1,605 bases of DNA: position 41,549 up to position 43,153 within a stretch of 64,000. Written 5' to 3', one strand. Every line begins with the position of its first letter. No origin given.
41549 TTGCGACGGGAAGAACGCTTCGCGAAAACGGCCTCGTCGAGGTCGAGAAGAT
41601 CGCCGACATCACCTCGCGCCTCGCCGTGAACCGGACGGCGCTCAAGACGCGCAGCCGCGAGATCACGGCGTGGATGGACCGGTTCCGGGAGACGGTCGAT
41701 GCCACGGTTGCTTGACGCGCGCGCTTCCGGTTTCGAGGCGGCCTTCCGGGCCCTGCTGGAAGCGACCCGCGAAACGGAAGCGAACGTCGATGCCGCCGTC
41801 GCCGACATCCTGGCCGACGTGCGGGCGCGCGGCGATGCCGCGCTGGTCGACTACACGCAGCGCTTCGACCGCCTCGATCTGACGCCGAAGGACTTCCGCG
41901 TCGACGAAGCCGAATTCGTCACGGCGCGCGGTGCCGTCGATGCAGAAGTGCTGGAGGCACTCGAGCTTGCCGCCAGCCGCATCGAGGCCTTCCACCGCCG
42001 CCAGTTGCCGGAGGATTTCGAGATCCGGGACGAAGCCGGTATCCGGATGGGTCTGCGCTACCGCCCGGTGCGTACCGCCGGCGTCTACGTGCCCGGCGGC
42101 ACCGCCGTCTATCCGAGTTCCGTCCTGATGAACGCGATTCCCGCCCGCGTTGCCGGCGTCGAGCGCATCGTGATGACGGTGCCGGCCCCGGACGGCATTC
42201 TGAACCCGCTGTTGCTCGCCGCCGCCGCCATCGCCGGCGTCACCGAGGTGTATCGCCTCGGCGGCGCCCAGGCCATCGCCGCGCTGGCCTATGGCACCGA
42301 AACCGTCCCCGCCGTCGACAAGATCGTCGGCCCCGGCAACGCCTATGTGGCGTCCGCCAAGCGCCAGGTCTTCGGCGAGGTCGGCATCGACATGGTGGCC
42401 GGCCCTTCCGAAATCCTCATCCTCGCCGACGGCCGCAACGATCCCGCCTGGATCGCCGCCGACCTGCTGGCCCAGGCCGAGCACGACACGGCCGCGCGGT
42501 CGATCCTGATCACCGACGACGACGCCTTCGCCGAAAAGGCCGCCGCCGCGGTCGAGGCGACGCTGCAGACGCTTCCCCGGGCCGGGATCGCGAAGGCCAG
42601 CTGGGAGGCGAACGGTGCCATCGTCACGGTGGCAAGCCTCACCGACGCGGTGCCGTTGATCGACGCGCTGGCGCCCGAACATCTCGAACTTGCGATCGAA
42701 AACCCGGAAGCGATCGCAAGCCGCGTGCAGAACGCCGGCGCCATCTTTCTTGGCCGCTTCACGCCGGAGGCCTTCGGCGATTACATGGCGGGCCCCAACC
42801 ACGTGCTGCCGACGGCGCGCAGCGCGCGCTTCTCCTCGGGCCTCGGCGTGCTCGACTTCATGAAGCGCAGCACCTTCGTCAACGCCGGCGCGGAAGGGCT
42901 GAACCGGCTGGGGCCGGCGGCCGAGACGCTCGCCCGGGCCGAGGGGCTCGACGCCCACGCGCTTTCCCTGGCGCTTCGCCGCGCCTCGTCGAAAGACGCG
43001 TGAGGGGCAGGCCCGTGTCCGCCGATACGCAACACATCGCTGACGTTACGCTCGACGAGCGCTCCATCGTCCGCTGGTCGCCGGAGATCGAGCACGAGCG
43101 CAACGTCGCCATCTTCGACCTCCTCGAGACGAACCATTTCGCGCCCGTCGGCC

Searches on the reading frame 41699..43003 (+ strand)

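Call 55: search_protein_families(library=pfam, proteins=[window:41699-43003:+], max_evalue=0.001)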
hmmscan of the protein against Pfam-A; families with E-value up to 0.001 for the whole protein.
window:41699-43003:+ (434 aa): 1 family
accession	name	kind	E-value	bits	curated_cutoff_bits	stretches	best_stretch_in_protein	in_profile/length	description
PF00815.25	Histidinol_dh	-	5.7e-168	559.6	27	1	24-427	5-410/411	Histidinol dehydrogenase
